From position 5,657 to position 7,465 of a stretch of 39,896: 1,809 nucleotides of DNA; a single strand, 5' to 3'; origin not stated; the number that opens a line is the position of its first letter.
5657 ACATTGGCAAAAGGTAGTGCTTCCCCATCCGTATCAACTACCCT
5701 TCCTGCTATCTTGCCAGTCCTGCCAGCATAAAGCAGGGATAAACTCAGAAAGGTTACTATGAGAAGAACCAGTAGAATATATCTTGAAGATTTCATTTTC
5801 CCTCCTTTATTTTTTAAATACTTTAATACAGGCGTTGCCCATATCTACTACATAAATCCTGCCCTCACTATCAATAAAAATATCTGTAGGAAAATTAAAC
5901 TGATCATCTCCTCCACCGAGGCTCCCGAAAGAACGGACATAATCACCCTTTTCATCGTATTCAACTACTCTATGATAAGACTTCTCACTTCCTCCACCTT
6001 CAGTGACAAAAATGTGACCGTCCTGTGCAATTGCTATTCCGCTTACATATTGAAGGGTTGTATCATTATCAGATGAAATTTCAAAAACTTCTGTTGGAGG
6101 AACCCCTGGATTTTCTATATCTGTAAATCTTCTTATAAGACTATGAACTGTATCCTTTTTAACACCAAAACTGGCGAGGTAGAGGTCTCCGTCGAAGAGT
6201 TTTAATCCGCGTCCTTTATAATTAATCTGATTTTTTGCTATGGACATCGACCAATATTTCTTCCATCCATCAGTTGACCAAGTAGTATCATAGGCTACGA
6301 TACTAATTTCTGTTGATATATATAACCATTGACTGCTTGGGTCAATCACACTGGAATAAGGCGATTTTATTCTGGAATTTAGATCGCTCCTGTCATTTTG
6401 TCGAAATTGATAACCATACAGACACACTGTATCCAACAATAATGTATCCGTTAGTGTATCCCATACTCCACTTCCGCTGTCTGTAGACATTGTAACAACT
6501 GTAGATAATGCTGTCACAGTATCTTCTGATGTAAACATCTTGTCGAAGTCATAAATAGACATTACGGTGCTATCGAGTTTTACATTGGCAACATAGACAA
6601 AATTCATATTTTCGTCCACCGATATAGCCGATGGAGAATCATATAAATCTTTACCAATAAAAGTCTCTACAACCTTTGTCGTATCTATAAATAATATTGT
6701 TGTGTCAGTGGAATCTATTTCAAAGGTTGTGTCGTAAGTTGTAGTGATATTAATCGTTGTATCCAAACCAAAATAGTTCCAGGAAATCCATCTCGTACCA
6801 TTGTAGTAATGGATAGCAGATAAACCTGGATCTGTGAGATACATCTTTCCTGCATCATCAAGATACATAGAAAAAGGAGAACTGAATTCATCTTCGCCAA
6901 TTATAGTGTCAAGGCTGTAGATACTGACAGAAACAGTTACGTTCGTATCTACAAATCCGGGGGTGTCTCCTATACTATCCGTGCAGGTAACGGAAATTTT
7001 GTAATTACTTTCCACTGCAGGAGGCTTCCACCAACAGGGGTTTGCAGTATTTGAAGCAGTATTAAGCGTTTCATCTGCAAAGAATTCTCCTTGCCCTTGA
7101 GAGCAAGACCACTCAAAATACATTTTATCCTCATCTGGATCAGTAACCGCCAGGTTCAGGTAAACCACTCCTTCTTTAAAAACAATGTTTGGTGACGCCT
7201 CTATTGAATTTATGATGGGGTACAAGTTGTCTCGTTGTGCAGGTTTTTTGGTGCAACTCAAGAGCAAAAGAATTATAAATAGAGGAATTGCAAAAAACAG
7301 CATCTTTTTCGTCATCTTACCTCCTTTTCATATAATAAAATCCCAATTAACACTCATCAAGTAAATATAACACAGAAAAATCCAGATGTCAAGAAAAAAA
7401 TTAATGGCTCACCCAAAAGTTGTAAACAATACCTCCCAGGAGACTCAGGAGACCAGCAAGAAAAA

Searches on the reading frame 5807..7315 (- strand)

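Call 42: search_protein_families(library=pfam, proteins=[window:5807-7315:-], max_evalue=0.00001)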
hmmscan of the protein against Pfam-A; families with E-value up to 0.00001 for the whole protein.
window:5807-7315:- (502 aa): 1 family
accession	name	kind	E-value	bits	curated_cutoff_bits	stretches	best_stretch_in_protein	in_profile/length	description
PF01436.27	NHL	-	3.5e-11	43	20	0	473-500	1-28/28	NHL repeat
